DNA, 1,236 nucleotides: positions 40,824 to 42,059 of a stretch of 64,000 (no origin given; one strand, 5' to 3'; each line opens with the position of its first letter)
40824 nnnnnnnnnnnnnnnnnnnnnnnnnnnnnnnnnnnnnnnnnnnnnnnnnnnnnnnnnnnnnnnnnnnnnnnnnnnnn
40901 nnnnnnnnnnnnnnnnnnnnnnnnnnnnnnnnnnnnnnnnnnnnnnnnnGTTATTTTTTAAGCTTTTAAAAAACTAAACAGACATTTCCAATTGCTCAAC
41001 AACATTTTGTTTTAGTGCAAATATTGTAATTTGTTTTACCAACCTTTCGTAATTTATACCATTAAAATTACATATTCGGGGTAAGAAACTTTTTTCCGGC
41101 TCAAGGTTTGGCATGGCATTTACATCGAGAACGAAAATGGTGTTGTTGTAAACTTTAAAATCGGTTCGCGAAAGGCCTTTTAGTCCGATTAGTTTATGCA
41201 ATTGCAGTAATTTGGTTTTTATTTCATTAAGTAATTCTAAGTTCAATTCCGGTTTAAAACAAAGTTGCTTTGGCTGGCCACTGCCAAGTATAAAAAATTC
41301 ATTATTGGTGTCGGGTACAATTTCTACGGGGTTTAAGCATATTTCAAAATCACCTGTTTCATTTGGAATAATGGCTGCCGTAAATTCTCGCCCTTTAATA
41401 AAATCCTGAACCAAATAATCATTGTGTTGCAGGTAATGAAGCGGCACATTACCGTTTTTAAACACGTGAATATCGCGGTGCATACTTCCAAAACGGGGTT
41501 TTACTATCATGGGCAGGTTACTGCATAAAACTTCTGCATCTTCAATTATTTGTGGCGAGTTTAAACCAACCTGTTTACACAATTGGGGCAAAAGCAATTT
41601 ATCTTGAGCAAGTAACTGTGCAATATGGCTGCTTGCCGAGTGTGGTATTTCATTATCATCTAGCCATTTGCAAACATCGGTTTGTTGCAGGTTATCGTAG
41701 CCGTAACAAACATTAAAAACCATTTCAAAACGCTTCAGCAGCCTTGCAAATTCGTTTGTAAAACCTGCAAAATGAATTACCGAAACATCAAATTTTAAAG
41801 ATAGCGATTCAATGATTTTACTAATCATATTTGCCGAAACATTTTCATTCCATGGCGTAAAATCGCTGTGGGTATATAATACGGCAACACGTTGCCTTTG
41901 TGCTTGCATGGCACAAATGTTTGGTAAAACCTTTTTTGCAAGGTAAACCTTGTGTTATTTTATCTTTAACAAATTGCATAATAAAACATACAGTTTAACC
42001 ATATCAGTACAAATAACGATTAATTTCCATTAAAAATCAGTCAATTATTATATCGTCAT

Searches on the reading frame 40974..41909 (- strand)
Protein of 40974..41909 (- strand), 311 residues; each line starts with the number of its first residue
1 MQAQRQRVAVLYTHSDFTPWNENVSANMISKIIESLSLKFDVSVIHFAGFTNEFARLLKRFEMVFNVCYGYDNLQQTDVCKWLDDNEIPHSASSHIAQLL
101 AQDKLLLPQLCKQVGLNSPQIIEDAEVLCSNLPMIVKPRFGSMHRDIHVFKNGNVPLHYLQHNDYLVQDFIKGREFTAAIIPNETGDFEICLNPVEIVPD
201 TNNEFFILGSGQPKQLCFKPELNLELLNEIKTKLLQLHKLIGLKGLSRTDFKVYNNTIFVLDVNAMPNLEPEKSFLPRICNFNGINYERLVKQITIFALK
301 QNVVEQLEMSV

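Call 81: search_protein_families(library=pfam, proteins=[window:40974-41909:-], max_evalue=0.001)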
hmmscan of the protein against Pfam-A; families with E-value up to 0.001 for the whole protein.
window:40974-41909:- (311 aa): 2 families
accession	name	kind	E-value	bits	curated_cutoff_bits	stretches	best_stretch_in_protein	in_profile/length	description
PF07478.18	Dala_Dala_lig_C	-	2.2e-14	53.9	24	1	163-294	73-202/204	D-ala D-ala ligase C-terminus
PF02655.19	ATP-grasp_3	-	9.9e-12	45.7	23.2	1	101-265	1-155/160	ATP-grasp domain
